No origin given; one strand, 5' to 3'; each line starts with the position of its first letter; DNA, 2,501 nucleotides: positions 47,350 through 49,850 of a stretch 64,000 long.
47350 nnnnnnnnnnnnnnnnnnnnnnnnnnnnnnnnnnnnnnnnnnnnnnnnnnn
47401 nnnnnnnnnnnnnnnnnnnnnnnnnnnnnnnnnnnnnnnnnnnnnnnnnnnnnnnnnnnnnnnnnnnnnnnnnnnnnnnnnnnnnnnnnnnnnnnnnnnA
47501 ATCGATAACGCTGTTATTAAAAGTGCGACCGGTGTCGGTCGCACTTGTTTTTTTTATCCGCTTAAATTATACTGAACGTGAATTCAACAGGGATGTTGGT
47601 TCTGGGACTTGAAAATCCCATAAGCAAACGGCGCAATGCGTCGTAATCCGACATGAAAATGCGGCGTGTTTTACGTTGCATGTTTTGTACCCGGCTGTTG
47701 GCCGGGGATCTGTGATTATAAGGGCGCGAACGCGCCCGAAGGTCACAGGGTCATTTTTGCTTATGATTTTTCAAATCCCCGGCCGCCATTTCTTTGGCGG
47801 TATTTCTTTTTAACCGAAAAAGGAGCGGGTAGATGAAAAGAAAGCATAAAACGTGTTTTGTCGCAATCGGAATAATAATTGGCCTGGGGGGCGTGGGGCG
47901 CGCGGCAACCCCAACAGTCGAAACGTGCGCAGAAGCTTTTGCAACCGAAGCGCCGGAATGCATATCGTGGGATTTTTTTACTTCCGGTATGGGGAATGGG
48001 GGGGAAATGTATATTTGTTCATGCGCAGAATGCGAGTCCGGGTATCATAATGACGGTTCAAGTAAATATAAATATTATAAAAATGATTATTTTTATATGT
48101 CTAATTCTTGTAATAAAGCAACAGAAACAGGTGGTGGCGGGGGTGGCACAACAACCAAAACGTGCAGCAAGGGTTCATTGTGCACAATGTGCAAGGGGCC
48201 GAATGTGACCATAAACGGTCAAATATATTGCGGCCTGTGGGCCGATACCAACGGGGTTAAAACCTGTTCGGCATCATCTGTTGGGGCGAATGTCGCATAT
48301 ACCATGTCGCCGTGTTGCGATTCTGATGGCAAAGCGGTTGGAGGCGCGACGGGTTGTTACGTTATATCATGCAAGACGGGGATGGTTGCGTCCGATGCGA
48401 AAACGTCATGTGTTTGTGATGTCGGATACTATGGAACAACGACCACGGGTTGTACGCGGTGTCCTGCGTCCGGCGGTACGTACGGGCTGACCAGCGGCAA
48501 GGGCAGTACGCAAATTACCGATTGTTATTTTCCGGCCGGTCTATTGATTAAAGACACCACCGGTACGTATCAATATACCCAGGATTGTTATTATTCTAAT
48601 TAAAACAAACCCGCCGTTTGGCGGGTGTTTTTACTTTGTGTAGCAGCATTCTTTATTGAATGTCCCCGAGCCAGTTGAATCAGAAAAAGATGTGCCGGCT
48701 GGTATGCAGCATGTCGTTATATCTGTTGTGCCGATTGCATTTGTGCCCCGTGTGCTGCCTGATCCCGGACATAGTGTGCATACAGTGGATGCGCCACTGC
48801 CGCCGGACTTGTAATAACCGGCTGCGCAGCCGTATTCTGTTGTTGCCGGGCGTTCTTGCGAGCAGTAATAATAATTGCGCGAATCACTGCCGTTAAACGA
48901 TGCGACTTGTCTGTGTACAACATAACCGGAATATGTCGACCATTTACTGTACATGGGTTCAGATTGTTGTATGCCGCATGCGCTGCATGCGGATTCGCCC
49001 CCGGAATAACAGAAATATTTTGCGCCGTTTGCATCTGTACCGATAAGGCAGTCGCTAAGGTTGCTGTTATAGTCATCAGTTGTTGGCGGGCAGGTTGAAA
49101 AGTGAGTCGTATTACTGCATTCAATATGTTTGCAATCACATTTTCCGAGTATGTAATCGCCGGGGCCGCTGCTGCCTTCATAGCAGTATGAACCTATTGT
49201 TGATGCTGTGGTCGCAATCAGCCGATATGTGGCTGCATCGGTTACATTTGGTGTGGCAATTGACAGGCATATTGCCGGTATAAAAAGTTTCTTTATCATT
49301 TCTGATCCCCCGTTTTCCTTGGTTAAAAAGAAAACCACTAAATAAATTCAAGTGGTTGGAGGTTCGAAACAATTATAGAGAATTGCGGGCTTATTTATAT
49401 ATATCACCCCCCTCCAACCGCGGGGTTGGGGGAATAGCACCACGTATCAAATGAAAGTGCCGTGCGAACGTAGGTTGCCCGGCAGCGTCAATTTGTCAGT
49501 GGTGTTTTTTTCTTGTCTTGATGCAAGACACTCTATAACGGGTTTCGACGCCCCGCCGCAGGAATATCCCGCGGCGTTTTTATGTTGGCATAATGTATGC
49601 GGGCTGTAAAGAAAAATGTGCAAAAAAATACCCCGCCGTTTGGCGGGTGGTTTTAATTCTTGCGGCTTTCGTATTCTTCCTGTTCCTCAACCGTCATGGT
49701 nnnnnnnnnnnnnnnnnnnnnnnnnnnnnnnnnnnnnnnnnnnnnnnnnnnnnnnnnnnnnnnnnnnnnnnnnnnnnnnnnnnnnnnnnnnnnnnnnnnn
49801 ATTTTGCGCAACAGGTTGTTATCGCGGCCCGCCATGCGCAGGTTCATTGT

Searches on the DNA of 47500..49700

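Call 67: search_rna_families(source=window, start=47500, end=49700, threshold=evalue, max_evalue=10)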
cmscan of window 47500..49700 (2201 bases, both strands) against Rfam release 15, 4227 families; matches with E-value up to 10: 12.
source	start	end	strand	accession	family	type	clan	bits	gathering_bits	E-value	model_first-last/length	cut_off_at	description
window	47700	47792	+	RF02221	sRNA-Xcc1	Gene; sRNA;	-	32.1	53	0.0039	1-87/87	no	sRNA-Xcc1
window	47506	47627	-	RF00121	MicC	Gene; sRNA;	-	29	90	0.12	1-123/123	no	MicC RNA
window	47500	47557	-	RF01808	MicX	Gene; sRNA;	-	23.1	75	0.024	1-58/194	3'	MicX Vibrio cholerae sRNA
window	48544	48634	-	RF02900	AaHKsRNA82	Gene; sRNA;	-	20.2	51.4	7.5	1-81/81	no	Aggregatibacter sRNA 82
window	47500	47556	+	RF00558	L20_leader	Cis-reg; leader;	-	19.9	58.7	0.81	67-127/127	5'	Ribosomal protein L20 leader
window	48603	48702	-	RF00512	Leu_leader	Cis-reg; leader;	-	18.8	50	0.98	1-148/148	no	Leucine operon leader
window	48555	48634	+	RF00513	Trp_leader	Cis-reg; leader;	-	18.3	41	1.8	1-100/100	no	Tryptophan operon leader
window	48580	48632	+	RF00512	Leu_leader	Cis-reg; leader;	-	16.4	50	4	1-148/148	no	Leucine operon leader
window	48584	48656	-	RF02621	BSnc120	Gene; sRNA;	-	15.3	114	9.2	1-88/88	no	Brucella sRNA 120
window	47508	47688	+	RF01808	MicX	Gene; sRNA;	-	14.5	75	4.4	1-194/194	no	MicX Vibrio cholerae sRNA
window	47829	47847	+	RF01128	sR43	Gene; snRNA; snoRNA; CD-box;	-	12.4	45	6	1-56/56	no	Small nucleolar RNA sR42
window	49127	49220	+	RF01390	isrG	Gene; sRNA;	-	11.9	100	2.5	121-213/279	no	isrG Hfq binding RNA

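Call 69: search_rna_families(source=window, start=47660, end=47840, threshold=evalue, max_evalue=1, show_alignments=2)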
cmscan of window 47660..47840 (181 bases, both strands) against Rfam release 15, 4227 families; matches with E-value up to 1: 2.
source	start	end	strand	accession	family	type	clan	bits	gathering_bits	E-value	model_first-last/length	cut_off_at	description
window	47700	47792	+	RF02221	sRNA-Xcc1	Gene; sRNA;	-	32.1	53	0.00032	1-87/87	no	sRNA-Xcc1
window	47717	47801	-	RF01394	isrK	Gene; sRNA;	-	13.1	50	0.93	1-77/77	no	isrK Hfq binding RNA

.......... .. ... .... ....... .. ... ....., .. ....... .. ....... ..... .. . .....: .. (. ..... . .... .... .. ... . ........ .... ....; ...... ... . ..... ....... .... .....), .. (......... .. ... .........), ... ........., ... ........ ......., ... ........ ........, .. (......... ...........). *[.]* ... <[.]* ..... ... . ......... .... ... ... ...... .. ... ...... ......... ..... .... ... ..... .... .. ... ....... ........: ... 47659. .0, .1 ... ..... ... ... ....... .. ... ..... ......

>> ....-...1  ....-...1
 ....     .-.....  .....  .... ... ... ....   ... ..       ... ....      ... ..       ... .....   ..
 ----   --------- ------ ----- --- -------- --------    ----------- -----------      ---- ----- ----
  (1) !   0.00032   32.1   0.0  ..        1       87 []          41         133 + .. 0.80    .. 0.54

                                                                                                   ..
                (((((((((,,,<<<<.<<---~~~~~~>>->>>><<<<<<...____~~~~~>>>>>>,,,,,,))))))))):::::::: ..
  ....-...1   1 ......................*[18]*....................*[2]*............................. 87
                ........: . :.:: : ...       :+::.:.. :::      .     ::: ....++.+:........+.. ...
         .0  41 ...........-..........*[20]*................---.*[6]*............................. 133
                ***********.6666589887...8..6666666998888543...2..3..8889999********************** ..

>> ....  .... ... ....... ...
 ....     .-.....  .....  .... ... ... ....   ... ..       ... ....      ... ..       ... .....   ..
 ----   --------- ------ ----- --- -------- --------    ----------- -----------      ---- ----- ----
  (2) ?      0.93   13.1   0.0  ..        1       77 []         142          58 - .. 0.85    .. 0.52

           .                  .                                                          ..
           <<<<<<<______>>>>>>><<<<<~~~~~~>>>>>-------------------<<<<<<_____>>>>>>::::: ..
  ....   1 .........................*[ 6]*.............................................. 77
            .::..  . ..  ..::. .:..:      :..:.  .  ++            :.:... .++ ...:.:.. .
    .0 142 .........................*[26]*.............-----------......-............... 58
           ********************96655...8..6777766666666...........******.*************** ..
